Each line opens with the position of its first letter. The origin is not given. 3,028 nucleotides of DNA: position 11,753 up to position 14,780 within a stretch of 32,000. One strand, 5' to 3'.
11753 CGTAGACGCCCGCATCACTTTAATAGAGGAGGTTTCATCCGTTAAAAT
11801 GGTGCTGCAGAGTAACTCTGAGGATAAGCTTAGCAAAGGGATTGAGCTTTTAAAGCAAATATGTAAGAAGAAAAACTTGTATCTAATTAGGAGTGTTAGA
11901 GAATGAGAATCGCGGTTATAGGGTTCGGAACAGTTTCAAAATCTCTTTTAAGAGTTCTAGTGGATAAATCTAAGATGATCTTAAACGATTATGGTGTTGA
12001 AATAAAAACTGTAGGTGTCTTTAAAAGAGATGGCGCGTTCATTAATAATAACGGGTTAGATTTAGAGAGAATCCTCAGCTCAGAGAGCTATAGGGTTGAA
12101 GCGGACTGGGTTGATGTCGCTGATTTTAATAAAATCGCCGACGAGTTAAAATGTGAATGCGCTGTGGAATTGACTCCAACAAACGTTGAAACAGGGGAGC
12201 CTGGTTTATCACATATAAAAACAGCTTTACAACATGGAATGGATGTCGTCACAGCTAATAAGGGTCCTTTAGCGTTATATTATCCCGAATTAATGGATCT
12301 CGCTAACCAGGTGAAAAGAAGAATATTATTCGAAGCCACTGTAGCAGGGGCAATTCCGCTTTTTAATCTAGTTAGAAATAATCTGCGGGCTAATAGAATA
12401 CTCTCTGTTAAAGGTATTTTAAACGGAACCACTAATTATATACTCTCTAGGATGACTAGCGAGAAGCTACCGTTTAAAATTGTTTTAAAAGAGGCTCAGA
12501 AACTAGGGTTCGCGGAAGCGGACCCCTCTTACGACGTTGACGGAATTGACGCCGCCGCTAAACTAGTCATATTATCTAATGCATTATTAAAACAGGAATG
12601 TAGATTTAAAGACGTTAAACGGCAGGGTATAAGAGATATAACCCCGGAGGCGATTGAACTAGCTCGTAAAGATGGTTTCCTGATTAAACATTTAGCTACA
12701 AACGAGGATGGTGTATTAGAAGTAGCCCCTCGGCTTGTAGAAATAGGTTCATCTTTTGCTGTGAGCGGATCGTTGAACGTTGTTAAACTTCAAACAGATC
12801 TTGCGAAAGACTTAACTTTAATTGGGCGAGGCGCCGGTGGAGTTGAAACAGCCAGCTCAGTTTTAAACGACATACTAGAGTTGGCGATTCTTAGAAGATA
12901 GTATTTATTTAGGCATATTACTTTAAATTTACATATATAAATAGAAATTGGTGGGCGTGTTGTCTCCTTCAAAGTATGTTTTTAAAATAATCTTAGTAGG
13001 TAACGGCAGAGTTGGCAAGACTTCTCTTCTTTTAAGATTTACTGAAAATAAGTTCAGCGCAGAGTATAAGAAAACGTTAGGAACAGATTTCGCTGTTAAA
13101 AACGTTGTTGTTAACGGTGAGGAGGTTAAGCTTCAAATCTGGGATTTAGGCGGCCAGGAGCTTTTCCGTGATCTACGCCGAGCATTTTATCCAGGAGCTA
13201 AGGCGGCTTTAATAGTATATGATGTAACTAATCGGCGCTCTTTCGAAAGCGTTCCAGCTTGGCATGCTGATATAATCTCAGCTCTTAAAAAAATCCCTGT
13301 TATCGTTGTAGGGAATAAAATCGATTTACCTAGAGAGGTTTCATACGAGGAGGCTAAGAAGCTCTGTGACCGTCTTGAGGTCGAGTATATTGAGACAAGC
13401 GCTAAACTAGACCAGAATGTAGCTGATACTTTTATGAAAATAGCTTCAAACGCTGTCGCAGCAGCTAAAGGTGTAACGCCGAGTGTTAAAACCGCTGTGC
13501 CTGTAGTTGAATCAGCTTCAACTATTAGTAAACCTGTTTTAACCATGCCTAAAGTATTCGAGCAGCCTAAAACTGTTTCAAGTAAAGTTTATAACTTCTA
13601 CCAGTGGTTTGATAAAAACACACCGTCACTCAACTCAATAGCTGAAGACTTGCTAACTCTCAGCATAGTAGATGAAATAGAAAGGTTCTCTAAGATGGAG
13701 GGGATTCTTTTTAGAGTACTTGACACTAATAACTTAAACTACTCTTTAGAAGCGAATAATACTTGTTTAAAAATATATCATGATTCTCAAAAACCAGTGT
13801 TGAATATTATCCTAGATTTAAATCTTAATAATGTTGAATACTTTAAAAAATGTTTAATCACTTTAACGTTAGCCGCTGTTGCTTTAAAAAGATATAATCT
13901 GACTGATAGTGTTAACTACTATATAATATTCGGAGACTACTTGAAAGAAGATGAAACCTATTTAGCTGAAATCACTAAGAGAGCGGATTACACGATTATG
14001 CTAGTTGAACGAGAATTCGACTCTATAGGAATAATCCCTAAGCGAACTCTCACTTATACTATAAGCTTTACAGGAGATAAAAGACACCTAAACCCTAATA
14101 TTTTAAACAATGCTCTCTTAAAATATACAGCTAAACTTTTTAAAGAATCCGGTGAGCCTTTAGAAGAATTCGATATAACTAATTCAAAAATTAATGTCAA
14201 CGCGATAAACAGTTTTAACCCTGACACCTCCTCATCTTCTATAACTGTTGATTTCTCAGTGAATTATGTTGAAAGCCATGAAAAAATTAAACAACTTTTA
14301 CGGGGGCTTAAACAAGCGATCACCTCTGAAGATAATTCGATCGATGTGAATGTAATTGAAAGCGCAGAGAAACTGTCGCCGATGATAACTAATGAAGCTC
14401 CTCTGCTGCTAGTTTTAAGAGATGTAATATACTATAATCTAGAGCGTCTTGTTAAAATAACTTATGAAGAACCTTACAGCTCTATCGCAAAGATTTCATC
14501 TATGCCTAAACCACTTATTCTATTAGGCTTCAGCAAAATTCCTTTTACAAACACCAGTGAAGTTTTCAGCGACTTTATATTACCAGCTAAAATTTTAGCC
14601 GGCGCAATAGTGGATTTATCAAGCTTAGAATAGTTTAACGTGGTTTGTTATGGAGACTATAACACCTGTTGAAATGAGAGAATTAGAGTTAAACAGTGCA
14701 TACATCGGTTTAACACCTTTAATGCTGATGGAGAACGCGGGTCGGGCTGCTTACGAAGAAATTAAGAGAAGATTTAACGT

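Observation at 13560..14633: Small GTPase carries a C-terminal domain resembling a catalytically dead M20 (ArgE/DapE/LysK-type) peptidase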

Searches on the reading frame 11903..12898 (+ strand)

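Call 14: search_protein_families(library=pfam, proteins=[window:11903-12898:+], max_evalue=0.001)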
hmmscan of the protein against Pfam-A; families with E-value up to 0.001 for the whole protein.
window:11903-12898:+ (332 aa): 2 families
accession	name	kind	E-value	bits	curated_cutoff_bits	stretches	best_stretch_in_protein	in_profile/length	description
PF00742.24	Homoserine_dh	-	6.1e-55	186.1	22.9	1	152-325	1-173/173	Homoserine dehydrogenase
PF03447.22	NAD_binding_3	-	1.4e-07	32.6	24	1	7-144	1-116/116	Homoserine dehydrogenase, NAD binding domain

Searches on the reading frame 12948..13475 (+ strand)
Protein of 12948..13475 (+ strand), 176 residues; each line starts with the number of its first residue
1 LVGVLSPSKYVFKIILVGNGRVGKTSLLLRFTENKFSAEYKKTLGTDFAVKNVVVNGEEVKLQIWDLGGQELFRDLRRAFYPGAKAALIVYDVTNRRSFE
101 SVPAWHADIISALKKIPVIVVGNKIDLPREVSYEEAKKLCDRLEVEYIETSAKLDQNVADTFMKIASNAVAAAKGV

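Call 62: search_solved_structures(query=window:12948-13475:+, max_evalue=1e-20, show_alignments=1)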
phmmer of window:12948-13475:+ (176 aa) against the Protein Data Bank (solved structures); distinct sequences matched with E-value up to 1e-20: 623 (the best 60 are shown).
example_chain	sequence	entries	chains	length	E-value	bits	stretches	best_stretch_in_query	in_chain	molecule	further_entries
2ew1_A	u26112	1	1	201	2.2e-40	141.1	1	7-173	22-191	Ras-related protein Rab-30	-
7eq2_A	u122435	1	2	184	3.8e-39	137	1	9-167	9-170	Ras-related protein Rab-1A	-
7ezb_A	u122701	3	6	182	4.3e-39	136.9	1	7-167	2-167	Thorarchaeota Rab | Chains: A,B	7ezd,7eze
1z0f_A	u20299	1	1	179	8e-39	136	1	9-167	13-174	RAB14, member RAS oncogene family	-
8yim_A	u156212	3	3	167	1.5e-38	135.1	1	10-167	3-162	Ras-related protein Rab-23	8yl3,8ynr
4iru_B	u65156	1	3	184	2.8e-38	134.2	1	9-167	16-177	Ras-related protein Rab-1A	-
1z22_A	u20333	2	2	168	3.1e-38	134.1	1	9-167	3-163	Ras-related protein Rab-23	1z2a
4jvs_B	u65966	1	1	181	3.3e-38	134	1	9-167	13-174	Ras-related protein Rab-1A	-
3tkl_A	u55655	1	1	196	3.9e-38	133.8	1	9-168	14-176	Ras-related protein Rab-1A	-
1yzn_A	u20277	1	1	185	4.5e-38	133.6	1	8-167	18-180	GTP-binding protein YPT1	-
2fol_A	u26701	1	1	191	4.6e-38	133.5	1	9-167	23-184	Ras-related protein Rab-1A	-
3sfv_A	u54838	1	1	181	4.6e-38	133.5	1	9-167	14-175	Ras-related protein Rab-1A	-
3l0i_B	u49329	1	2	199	4.7e-38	133.5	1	9-167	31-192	Ras-related protein Rab-1A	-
4fmc_B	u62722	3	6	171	5.2e-38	133.4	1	9-167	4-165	Ras-related protein Rab-1A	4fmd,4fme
1ukv_Y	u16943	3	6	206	6e-38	133.2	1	8-167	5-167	GTP-binding protein YPT1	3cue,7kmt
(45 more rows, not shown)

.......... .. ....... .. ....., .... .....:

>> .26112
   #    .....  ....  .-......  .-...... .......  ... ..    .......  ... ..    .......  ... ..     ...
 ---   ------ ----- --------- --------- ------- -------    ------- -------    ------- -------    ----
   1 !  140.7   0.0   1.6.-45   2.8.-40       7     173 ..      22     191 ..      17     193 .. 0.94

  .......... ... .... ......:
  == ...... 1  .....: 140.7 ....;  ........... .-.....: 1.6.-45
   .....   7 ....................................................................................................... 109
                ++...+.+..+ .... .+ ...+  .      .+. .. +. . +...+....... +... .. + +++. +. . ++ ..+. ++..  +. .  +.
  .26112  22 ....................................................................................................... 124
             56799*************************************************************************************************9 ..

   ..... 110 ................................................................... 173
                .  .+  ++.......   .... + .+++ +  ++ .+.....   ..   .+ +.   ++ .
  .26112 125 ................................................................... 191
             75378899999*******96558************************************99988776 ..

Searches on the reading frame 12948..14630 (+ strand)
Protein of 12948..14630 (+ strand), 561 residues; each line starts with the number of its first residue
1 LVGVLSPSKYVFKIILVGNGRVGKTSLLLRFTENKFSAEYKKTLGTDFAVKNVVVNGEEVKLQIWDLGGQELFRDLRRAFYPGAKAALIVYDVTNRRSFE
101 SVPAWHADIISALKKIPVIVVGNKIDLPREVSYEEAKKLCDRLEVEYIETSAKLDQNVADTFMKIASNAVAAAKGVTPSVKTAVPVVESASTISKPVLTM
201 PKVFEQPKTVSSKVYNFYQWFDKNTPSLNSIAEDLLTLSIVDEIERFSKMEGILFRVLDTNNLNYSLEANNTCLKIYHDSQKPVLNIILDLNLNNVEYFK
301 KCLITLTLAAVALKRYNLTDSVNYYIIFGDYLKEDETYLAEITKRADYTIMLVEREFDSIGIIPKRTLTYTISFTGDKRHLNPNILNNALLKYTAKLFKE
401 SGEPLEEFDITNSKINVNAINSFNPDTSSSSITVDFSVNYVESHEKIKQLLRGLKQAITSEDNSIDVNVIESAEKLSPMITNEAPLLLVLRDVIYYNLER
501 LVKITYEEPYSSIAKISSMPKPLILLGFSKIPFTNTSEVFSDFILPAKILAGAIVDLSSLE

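Call 3: search_protein_families(library=pfam, proteins=[window:12948-14630:+], max_evalue=10)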
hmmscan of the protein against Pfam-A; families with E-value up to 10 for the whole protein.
window:12948-14630:+ (561 aa): 13 families
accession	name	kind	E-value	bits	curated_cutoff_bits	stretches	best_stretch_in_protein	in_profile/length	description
PF00071.28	Ras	-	7.7e-54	182.1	21.6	1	13-168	1-159/162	Ras family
PF08477.19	Roc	-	2.3e-32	112.1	27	1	13-126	1-119/119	Ras of Complex, Roc, domain of DAPkinase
PF00025.27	Arf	-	2.3e-17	63.5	22.3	1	10-146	13-146/174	ADP-ribosylation factor family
PF01926.29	MMR_HSR1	-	4.4e-06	27.2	21.9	1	13-124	1-113/113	50S ribosome-binding GTPase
PF04670.18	Gtr1_RagA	-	1.1e-05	25.4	22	1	13-156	1-149/232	Gtr1/RagA G protein conserved region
PF00009.33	GTP_EFTU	-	0.00089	19.3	26.5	1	45-154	54-157/188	Elongation factor Tu GTP binding domain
PF02421.24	FeoB_N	-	0.0055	16.7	27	1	13-69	2-56/156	Ferrous iron transport protein B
PF03193.22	RsgA_GTPase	-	0.014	15.6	30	1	114-167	52-106/174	RsgA GTPase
PF09439.16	SRPRB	-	0.014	15.3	25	1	13-127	5-121/178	Signal recognition particle receptor beta subunit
PF10662.15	PduV-EutP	-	0.031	14.5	21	1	13-58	3-46/143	Ethanolamine utilisation - propanediol utilisation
PF16897.10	MMR_HSR1_Xtn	-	0.068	13.6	35.2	1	116-160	56-95/106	C-terminal region of MMR_HSR1 domain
PF13173.12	AAA_14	-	0.14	12.6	27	1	14-40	5-29/129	AAA domain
PF13401.12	AAA_22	-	0.18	12.5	27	0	14-123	8-92/130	AAA domain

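Call 4: search_protein_families(library=ncbifam, proteins=[window:12948-14630:+], max_evalue=10)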
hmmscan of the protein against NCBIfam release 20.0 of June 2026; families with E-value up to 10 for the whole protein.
window:12948-14630:+ (561 aa): 8 families
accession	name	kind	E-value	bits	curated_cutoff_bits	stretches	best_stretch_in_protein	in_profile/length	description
TIGR00231.1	small_GTP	domain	5.5e-31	107.5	42.5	1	11-163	3-160/164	GTP-binding protein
NF000908.1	PRK00089.1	equivalog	0.00021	20.7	237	1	14-168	6-166/291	GTPase Era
TIGR02528.1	EutP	subfamily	0.0011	19.3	138.35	1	13-140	2-114/142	EutP/PduV family microcompartment system protein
TIGR03918.1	GTP_HydF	equivalog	0.018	13.9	325.55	1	112-171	110-169/392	[FeFe] hydrogenase H-cluster maturation GTPase HydF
NF003078.0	PRK04004.1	equivalog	0.018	13.6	468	1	64-171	80-184/598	translation initiation factor IF-2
NF008955.0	PRK12297.1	equivalog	0.032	13.1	406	1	112-173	272-332/429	GTPase ObgE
TIGR00491.2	aIF-2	equivalog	0.035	12.5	554.75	1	61-167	70-173/591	translation initiation factor IF-2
NF003255.0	PRK04213.1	equivalog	0.036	13.4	164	1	11-39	9-37/204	GTP-binding protein EngB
